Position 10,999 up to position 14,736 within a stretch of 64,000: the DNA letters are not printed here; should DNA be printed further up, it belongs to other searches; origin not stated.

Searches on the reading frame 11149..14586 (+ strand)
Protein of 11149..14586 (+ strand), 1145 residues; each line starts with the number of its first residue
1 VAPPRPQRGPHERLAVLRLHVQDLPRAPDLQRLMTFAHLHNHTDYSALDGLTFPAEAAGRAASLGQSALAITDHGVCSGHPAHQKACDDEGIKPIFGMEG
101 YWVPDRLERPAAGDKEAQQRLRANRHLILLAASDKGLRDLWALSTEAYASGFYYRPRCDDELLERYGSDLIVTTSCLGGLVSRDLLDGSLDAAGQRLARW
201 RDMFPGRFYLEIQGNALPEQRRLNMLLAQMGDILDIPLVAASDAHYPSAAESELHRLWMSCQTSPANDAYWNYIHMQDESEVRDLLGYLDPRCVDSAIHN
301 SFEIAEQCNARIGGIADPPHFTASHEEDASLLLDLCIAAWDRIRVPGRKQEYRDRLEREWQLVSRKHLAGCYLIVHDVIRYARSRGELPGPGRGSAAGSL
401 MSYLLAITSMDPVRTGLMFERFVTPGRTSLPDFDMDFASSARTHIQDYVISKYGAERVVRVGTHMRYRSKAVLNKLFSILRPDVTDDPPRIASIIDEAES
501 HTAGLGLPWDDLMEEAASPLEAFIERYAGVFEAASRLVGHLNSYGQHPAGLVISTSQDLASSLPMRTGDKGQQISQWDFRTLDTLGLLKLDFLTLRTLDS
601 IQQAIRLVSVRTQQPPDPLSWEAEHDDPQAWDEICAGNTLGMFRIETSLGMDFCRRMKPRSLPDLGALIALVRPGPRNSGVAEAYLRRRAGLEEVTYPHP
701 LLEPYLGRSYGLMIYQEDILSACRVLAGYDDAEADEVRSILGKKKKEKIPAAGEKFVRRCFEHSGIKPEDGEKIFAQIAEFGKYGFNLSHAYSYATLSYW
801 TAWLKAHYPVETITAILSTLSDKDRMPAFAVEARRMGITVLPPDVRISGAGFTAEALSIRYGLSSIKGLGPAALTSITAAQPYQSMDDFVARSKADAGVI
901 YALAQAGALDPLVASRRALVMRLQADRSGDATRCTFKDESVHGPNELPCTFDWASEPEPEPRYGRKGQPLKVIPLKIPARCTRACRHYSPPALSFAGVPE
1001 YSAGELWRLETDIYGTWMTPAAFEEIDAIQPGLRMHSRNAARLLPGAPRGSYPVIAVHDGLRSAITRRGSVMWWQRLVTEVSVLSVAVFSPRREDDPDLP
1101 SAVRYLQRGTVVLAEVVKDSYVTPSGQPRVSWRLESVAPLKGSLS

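Call 7: search_protein_families(library=pfam, proteins=[window:11149-14586:+], max_evalue=0.01)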
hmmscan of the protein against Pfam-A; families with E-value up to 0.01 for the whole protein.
window:11149-14586:+ (1145 aa): 4 families
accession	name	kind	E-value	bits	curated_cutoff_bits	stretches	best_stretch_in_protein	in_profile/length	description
PF07733.18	DNA_pol3_alpha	-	8e-59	199.8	23.9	1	339-593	10-259/260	Bacterial DNA polymerase III alpha NTPase domain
PF17657.6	DNA_pol3_finger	-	8.5e-38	129.7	22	1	597-762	1-164/166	Bacterial DNA polymerase III alpha subunit finger domain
PF02811.25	PHP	-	2.7e-37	129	26.4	1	38-213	1-162/164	PHP domain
PF14579.12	HHH_6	-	1.6e-18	67.1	25.6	1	837-919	1-90/90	Helix-hairpin-helix motif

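Call 13: search_dna_similar(query=window:11149-14586:+, collection=phages, mode=protein, max_rows=15)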
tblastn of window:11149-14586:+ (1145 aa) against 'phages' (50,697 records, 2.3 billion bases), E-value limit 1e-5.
Records with a match: 1439; places in all: 1448; records where one place covers at least 80% of the query: 85.
Best place of each record, by identity: <60% 1439.
By first word of the organism name: Pseudomonas 302; Mycobacterium 282; Streptomyces 211; Gordonia 132; Bacillus 99; Bacteriophage 56; Staphylococcus 48; Microbacterium 36; Escherichia 31; Rhodococcus 22; and 57 more.
By host as written in the record: Mycobacterium smegmatis mc2 155 204; Pseudomonas aeruginosa 118; - 114; Pseudomonas aeruginosa PAO1 86; Streptomyces griseus ATCC 10137 81; Gordonia terrae 3612 65; Streptomyces lividans JI 1326 44; Mycobacterium smegmatis mc#155 37; and 237 more.
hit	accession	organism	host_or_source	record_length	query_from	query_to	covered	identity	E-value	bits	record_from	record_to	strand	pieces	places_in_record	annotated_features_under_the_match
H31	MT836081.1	Bacteriophage sp.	human fecal samples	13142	25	1114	95%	31.4%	3e-129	442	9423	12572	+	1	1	record has no annotation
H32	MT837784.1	Bacteriophage sp.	human fecal samples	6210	34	1089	92%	31.5%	2e-140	473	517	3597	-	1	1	record has no annotation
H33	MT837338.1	Bacteriophage sp.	human fecal samples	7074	34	1089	92%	29.7%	4e-127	436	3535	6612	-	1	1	record has no annotation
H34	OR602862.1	Moorella phage MTATph1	Moorella thermoacetica DSM 103132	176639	23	912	78%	35.3%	3e-153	514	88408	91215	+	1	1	DNA polymerase | CRISPR/Cas system associated protein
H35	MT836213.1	Bacteriophage sp.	human fecal samples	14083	31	956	81%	33.8%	2e-137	467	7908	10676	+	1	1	record has no annotation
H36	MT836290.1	Bacteriophage sp.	human fecal samples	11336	36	1019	86%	31.3%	5e-121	418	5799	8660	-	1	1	record has no annotation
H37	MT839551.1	Bacteriophage sp.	human fecal samples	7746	36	1019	81%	33.1%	5e-85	433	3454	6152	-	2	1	record has no annotation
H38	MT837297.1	Bacteriophage sp.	human fecal samples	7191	31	960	81%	32.7%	4e-134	457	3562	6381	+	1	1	record has no annotation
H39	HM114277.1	Rhodococcus phage E3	Rhodococcus equi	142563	35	912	77%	34.6%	4e-148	499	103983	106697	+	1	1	gp154: DnaE-like DNA polymerase III alpha subunit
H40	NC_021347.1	Rhodococcus phage E3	Rhodococcus equi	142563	35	912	77%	34.6%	4e-148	499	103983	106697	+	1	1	gp154: DNA polymerase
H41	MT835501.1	Bacteriophage sp.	human fecal samples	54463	34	921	78%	34.1%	6e-131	448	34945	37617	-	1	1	record has no annotation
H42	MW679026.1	Eggerthella phage LE2-3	Eggerthella lenta DSM 2243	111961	36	952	80%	32.8%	2e-118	411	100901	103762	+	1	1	DNA polymerase III alpha subunit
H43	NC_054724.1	Rhodococcus phage Finch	Rhodococcus erythropolis RIA 643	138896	3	910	79%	33.0%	7e-133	454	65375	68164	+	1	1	77: DNA polymerase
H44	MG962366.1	Rhodococcus phage Finch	Rhodococcus erythropolis RIA 643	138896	3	910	79%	33.0%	7e-133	454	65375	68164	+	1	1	77: DNA polymerase III alpha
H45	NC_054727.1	Mycobacterium phage Phrappuccino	Mycobacterium smegmatis mc#155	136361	38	912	76%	34.0%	2e-134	459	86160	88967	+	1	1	119: DNA polymerase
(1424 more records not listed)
